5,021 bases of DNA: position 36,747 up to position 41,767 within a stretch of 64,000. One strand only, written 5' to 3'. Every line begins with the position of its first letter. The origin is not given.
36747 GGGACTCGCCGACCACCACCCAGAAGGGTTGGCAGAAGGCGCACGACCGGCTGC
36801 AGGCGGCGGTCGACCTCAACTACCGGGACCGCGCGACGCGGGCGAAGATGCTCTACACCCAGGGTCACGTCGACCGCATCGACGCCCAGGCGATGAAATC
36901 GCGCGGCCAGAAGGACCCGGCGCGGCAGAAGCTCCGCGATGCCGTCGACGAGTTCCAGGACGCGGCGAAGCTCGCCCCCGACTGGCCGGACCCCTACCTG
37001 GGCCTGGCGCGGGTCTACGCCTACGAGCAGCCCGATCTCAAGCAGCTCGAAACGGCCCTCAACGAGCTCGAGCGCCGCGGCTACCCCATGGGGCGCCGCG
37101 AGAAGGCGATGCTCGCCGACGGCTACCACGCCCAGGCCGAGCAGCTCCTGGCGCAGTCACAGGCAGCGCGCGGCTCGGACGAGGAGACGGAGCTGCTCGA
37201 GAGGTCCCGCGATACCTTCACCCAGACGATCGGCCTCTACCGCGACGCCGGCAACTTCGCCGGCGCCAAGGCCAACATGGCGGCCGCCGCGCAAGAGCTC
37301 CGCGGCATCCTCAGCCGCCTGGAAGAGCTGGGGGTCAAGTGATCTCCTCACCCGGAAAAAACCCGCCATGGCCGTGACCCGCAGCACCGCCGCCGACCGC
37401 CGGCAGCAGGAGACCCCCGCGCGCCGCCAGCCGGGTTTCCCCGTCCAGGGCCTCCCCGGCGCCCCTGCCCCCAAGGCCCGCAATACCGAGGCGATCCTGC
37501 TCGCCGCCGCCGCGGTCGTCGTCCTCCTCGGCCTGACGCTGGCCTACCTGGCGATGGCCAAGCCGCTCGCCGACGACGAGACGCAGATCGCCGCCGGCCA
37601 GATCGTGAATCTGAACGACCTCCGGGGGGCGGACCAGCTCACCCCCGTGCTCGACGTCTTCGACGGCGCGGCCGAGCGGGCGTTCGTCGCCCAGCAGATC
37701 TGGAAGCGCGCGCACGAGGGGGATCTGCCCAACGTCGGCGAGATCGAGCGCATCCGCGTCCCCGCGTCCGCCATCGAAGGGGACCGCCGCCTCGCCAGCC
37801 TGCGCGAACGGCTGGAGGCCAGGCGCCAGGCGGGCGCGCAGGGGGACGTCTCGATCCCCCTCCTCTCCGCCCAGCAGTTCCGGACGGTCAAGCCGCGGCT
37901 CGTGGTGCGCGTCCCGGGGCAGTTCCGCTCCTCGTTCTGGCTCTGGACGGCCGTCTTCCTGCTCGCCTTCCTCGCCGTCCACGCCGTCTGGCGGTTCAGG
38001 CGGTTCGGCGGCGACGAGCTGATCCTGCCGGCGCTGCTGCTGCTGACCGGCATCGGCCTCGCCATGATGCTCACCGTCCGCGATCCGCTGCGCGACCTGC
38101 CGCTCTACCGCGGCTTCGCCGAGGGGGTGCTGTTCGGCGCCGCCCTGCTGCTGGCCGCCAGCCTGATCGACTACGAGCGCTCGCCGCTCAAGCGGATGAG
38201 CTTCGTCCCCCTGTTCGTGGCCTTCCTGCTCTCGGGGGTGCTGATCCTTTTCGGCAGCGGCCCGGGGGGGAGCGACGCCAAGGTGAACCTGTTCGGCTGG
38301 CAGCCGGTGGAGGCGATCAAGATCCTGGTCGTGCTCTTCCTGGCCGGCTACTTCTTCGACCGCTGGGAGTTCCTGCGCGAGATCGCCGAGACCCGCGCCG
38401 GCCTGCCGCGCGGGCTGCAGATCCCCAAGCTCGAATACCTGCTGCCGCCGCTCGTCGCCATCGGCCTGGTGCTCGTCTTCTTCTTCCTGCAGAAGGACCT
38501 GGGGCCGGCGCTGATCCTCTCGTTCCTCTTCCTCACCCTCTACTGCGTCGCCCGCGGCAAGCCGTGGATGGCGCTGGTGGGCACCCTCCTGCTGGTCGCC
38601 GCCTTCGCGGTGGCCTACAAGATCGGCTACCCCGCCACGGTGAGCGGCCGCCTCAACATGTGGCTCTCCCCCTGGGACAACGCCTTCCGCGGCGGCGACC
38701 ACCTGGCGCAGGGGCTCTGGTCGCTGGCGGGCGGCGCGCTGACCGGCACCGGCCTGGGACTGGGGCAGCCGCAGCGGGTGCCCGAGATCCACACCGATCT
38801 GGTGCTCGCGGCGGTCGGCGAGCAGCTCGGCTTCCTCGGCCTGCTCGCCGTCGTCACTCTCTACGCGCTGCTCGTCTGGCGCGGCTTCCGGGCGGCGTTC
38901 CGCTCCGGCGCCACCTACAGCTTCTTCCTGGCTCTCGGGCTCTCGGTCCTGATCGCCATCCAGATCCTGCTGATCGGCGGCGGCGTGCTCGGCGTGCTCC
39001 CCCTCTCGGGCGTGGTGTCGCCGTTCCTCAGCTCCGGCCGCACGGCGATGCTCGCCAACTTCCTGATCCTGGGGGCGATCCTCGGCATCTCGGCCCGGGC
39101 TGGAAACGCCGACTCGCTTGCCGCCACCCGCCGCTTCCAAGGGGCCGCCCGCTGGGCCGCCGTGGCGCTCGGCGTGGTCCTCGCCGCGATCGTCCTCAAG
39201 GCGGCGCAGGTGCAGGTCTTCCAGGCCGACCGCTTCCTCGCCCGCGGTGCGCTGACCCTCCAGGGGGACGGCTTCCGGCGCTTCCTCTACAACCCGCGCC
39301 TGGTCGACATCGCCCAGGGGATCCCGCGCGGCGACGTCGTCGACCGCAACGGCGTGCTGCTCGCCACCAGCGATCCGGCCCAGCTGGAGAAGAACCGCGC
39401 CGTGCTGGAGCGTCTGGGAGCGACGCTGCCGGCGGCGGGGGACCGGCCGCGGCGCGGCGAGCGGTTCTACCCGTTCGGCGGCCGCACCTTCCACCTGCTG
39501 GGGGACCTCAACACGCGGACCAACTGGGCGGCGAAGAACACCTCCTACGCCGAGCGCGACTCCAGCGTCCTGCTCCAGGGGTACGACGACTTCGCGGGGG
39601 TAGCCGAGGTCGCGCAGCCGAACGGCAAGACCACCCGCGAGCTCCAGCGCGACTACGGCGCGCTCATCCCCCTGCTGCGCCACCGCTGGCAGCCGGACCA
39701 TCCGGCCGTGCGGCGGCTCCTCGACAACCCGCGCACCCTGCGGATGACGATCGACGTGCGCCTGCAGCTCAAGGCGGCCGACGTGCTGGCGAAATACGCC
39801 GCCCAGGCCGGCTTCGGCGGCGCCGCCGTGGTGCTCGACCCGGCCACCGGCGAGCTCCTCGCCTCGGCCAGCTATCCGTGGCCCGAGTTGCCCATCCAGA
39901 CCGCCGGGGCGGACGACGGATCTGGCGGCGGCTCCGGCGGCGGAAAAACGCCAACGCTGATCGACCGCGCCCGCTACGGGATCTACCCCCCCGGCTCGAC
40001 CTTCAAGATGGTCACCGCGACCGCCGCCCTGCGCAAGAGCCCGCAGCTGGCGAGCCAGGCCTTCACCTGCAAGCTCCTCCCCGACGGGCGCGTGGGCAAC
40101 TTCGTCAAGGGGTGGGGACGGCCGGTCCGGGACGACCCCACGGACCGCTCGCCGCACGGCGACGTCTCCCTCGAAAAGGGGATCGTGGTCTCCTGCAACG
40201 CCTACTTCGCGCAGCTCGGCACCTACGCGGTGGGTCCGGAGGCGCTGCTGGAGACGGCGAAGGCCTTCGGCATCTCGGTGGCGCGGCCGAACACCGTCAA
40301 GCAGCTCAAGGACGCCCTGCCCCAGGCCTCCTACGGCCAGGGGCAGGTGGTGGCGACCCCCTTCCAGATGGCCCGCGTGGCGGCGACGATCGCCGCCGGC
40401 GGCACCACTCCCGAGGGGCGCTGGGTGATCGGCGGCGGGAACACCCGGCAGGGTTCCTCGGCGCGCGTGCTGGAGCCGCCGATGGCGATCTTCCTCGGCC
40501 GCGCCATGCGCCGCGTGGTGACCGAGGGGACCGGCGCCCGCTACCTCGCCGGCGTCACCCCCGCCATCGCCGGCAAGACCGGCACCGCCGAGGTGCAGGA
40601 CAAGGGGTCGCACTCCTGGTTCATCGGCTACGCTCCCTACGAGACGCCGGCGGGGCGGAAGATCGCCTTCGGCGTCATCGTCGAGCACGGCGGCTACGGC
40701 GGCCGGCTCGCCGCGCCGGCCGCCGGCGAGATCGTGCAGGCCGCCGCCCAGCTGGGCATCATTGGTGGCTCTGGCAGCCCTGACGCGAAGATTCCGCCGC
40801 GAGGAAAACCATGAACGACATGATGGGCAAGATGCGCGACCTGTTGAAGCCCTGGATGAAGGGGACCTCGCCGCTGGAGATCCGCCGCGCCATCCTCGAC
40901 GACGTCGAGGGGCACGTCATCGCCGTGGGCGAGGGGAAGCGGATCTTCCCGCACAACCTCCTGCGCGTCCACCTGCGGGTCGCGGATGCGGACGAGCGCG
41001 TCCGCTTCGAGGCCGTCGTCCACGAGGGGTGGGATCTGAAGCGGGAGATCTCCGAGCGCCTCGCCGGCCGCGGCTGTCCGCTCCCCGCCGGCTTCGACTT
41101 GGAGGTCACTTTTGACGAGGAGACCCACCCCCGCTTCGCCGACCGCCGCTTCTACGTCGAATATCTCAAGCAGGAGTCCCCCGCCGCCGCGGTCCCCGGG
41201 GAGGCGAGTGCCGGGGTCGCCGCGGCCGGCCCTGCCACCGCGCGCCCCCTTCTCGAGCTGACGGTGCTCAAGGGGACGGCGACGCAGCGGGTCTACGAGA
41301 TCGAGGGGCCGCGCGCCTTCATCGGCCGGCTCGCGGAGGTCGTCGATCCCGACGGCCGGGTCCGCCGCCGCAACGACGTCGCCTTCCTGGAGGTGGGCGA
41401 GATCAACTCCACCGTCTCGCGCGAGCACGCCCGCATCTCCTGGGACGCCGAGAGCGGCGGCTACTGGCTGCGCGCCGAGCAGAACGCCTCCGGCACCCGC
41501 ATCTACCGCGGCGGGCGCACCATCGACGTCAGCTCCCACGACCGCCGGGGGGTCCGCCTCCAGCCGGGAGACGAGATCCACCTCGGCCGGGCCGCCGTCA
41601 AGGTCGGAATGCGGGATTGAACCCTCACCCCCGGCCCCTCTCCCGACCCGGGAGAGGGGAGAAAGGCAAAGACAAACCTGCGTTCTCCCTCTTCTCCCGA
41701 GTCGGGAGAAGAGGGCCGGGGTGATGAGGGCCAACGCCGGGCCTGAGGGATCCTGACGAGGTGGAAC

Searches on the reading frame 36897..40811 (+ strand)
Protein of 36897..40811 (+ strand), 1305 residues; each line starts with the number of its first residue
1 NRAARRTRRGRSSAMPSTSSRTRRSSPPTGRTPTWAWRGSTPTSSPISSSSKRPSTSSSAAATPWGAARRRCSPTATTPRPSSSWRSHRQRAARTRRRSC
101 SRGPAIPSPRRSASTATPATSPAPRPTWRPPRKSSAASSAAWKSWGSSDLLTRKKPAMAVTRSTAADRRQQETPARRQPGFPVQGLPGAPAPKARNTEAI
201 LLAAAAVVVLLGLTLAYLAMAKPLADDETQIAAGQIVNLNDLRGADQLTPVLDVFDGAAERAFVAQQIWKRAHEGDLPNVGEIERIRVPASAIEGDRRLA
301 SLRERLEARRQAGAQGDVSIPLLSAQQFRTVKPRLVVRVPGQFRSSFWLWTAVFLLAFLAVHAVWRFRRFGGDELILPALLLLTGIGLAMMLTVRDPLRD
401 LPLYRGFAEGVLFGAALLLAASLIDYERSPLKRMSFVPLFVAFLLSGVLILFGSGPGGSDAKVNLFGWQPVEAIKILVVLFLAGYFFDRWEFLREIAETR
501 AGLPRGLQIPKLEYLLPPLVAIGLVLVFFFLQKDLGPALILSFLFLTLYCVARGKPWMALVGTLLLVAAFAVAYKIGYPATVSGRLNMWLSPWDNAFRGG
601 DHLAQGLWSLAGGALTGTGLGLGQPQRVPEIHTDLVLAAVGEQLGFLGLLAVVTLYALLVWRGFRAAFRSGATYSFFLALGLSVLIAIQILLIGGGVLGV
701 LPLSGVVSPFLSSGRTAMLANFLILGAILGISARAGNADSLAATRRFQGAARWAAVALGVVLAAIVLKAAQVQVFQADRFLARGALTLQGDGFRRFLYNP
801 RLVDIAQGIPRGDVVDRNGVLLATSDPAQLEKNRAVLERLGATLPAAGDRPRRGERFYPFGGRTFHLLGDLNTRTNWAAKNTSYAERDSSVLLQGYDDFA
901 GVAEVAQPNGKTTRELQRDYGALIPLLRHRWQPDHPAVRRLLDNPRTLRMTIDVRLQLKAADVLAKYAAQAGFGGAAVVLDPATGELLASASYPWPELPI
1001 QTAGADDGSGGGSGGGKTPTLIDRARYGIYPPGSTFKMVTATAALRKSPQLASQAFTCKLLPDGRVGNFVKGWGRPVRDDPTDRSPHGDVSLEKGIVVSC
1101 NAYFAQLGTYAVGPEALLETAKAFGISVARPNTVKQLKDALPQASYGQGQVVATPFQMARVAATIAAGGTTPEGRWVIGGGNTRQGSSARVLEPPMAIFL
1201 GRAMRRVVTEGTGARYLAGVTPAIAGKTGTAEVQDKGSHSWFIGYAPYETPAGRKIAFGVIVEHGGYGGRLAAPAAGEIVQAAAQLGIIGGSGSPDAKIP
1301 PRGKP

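Call 9: search_protein_families(library=pfam, proteins=[window:36897-40811:+], max_evalue=0.001)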
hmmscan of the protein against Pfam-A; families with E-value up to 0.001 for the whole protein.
window:36897-40811:+ (1305 aa): 2 families
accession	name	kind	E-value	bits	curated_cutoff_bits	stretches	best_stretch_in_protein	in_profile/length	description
PF01098.24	FTSW_RODA_SPOVE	-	2e-45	155.8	26.4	1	412-733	46-352/356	Cell cycle protein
PF00905.27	Transpeptidase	-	3.6e-34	118.8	22.1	1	975-1280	1-298/299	Penicillin binding protein transpeptidase domain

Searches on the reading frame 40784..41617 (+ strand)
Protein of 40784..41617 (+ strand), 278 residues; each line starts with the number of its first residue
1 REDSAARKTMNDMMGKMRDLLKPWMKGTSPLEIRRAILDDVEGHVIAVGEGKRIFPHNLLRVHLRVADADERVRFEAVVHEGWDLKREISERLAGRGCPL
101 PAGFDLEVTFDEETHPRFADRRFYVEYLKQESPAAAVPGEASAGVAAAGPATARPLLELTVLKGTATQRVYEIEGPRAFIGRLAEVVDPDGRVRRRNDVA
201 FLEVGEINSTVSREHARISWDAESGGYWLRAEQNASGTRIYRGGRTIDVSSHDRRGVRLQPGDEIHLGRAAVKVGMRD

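Call 9: search_protein_families(library=pfam, proteins=[window:40784-41617:+], max_evalue=0.001)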
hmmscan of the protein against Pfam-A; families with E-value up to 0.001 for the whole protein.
window:40784-41617:+ (278 aa): 1 family
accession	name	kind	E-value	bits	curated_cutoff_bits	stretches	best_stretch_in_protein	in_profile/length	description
PF00498.31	FHA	-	3.9e-06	27.6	20.7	1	193-268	6-67/67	FHA domain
